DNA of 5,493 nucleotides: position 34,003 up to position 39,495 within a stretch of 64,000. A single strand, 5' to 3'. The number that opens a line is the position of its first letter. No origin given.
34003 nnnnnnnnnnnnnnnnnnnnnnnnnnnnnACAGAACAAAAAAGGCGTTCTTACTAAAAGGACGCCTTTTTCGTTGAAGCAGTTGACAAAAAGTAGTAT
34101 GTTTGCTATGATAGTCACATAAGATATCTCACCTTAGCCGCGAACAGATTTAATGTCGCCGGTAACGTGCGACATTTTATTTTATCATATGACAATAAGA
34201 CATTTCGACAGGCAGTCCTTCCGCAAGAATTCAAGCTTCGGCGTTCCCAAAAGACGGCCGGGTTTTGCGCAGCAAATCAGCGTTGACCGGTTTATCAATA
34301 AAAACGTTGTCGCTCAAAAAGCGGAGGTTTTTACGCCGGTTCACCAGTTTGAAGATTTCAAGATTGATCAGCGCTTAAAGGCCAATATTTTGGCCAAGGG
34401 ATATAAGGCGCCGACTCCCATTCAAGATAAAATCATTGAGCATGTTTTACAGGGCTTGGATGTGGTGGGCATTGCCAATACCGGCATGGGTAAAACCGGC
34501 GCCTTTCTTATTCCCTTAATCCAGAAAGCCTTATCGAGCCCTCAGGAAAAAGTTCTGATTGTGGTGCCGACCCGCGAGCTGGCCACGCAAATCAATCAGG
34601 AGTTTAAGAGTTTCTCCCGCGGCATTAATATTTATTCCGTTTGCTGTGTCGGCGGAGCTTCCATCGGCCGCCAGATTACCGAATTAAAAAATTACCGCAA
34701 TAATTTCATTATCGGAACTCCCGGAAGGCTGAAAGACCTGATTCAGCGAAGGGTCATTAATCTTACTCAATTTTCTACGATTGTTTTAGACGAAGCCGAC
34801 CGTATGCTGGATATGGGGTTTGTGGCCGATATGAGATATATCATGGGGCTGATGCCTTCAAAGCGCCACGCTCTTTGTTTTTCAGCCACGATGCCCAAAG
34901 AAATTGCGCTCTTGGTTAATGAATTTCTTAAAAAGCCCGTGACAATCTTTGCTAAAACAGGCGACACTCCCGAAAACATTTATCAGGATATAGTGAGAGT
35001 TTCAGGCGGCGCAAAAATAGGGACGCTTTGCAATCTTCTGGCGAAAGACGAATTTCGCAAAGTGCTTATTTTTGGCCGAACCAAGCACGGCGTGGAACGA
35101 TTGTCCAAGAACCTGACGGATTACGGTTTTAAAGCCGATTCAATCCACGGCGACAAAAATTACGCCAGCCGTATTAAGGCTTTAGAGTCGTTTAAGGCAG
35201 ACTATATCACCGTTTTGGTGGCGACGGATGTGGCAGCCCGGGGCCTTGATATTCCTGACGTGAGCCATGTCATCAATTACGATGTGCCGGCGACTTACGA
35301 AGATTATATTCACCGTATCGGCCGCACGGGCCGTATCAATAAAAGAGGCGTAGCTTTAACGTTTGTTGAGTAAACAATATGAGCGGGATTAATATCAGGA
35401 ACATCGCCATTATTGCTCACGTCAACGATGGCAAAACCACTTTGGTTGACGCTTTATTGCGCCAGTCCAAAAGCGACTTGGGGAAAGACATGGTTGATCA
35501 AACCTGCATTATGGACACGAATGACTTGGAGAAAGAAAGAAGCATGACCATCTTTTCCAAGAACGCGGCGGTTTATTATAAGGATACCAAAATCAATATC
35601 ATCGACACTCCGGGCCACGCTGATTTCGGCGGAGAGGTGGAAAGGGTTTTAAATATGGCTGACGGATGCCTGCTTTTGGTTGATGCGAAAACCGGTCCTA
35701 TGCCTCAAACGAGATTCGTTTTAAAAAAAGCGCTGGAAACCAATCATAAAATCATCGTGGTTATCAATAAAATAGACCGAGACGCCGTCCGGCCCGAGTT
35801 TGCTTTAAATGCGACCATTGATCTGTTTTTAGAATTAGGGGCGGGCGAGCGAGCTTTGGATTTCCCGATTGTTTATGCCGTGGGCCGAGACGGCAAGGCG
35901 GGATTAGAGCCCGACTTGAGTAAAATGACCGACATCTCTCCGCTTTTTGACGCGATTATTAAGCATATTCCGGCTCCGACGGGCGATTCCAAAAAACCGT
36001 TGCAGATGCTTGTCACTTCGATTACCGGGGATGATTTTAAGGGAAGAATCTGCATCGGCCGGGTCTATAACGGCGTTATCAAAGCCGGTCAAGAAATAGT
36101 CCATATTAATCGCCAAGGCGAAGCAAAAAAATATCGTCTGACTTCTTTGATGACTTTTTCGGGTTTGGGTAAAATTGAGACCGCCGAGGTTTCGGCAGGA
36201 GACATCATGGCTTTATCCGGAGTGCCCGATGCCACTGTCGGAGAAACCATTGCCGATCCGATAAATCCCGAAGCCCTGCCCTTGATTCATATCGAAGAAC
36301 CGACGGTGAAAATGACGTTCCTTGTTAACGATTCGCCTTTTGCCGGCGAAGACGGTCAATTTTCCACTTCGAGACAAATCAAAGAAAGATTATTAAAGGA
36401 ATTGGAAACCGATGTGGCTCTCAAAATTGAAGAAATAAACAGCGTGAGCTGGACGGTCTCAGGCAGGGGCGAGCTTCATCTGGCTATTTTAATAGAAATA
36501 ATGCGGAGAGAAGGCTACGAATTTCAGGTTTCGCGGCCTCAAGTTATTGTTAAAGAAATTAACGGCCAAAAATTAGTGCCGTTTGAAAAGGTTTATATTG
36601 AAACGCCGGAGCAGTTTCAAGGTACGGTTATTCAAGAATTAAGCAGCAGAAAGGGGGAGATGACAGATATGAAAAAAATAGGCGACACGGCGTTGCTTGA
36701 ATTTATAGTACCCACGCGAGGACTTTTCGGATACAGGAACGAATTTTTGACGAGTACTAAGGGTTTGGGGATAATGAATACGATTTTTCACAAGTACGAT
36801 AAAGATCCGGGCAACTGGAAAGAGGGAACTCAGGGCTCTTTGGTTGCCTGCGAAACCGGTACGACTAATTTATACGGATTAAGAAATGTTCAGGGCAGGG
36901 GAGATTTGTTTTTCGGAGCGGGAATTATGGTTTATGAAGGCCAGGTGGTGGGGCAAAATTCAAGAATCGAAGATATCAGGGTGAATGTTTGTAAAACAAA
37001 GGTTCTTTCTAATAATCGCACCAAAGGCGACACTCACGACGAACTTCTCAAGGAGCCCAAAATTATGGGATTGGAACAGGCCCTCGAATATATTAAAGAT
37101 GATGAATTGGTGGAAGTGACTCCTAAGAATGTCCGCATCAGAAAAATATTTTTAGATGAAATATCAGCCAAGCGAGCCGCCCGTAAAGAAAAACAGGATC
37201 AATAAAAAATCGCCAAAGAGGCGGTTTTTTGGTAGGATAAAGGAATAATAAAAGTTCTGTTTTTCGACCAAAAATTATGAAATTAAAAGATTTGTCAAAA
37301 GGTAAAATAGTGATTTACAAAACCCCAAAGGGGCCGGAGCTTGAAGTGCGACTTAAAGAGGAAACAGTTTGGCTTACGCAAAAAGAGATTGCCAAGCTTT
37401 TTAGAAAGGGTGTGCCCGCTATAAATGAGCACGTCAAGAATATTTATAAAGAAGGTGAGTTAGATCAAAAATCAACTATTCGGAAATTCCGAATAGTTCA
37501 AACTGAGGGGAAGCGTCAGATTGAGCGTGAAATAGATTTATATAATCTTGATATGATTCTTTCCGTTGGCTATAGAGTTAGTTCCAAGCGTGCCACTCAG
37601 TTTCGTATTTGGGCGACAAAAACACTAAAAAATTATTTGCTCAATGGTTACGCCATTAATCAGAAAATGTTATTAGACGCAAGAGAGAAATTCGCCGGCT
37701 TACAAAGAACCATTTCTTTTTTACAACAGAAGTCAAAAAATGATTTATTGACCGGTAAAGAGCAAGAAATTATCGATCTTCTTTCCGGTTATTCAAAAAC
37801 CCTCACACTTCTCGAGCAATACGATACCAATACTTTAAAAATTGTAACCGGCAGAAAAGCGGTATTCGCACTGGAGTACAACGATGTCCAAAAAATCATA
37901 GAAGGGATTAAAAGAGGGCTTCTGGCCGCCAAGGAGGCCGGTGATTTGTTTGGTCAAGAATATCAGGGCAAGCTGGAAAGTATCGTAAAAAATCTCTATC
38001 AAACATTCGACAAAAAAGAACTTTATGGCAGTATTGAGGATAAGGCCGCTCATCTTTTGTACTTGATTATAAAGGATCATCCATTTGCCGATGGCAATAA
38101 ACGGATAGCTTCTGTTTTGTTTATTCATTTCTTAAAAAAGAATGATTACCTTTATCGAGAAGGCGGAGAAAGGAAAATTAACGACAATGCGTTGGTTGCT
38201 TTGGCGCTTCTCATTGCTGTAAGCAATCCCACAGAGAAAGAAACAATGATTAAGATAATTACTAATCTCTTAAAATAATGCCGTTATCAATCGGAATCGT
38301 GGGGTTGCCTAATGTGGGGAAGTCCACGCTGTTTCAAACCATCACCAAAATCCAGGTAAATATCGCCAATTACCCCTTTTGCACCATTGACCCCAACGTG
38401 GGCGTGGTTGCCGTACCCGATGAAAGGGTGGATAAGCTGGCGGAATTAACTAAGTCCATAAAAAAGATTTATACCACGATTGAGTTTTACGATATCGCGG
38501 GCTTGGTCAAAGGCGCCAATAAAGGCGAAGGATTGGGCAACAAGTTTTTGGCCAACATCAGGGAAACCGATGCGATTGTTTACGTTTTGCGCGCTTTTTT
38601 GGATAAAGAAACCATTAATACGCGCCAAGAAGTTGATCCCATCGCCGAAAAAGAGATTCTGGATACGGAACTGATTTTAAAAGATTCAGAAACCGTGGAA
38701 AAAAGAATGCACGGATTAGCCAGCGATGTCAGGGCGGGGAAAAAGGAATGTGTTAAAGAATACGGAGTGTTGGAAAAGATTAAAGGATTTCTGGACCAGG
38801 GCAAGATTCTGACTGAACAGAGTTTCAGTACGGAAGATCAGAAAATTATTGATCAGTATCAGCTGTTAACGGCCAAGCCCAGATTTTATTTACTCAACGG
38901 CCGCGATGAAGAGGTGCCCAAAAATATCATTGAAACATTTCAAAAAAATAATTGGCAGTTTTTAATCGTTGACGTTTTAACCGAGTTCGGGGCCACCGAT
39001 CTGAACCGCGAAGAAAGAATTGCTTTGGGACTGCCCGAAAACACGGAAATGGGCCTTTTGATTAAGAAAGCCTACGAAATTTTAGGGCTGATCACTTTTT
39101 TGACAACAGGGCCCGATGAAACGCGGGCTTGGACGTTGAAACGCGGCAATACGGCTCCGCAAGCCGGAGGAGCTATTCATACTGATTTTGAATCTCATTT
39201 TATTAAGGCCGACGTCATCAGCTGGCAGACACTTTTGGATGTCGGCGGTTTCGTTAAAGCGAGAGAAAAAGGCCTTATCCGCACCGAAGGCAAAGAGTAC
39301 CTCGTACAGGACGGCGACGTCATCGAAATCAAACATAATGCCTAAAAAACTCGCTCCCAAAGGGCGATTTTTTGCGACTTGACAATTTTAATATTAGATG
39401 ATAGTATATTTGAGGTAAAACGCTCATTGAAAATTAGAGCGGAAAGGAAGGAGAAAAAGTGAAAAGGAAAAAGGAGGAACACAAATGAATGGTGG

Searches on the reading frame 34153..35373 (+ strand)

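Call 76: search_protein_families(library=pfam, proteins=[window:34153-35373:+], max_evalue=0.001)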
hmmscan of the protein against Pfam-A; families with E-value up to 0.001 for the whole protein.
window:34153-35373:+ (406 aa): 4 families
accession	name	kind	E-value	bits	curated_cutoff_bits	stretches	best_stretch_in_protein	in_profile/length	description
PF00270.35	DEAD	-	8.7e-46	156.1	26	1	88-252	1-165/167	DEAD/DEAH box helicase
PF00271.37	Helicase_C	-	8.6e-34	116.5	23.5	1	288-396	2-110/110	Helicase conserved C-terminal domain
PF04851.21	ResIII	-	1e-09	39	22.5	1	103-247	25-162/164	Type III restriction enzyme, res subunit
PF14617.12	CMS1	-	0.00036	20.4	35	1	172-215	165-208/250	U3-containing 90S pre-ribosomal complex subunit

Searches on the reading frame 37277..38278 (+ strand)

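Call 76: search_protein_families(library=pfam, proteins=[window:37277-38278:+], max_evalue=0.001)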
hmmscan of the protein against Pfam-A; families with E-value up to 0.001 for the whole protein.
window:37277-38278:+ (333 aa): 2 families
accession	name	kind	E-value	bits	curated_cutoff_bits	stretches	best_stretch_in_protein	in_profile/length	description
PF13310.11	Virulence_RhuM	-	1.4e-25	90.5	33.7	1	66-134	1-69/252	Virulence protein RhuM family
PF02661.23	Fic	-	1.4e-11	45.5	24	1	222-286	21-93/93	Fic/DOC family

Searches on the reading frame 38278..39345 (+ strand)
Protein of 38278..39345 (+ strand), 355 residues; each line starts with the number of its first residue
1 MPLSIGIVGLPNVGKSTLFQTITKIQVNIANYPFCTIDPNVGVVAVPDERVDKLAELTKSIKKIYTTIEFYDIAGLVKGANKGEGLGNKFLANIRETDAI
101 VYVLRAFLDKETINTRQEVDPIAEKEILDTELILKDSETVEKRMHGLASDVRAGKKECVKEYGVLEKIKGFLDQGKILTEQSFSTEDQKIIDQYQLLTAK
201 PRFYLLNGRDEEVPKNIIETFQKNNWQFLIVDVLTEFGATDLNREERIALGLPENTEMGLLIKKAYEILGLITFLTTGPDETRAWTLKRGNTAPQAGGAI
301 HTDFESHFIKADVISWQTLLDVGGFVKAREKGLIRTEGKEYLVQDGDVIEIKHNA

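Call 76: search_protein_families(library=pfam, proteins=[window:38278-39345:+], max_evalue=0.001)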
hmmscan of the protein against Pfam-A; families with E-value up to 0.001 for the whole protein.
window:38278-39345:+ (355 aa): 3 families
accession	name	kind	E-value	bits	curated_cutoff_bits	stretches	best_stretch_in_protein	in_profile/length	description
PF06071.19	YchF-GTPase_C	-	9.8e-33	112.6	27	1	271-354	1-84/84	Protein of unknown function (DUF933)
PF01926.29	MMR_HSR1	-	2.7e-21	76.2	21.9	1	5-123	2-100/113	50S ribosome-binding GTPase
PF02421.24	FeoB_N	-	1.4e-08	34.8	27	1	5-50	3-48/156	Ferrous iron transport protein B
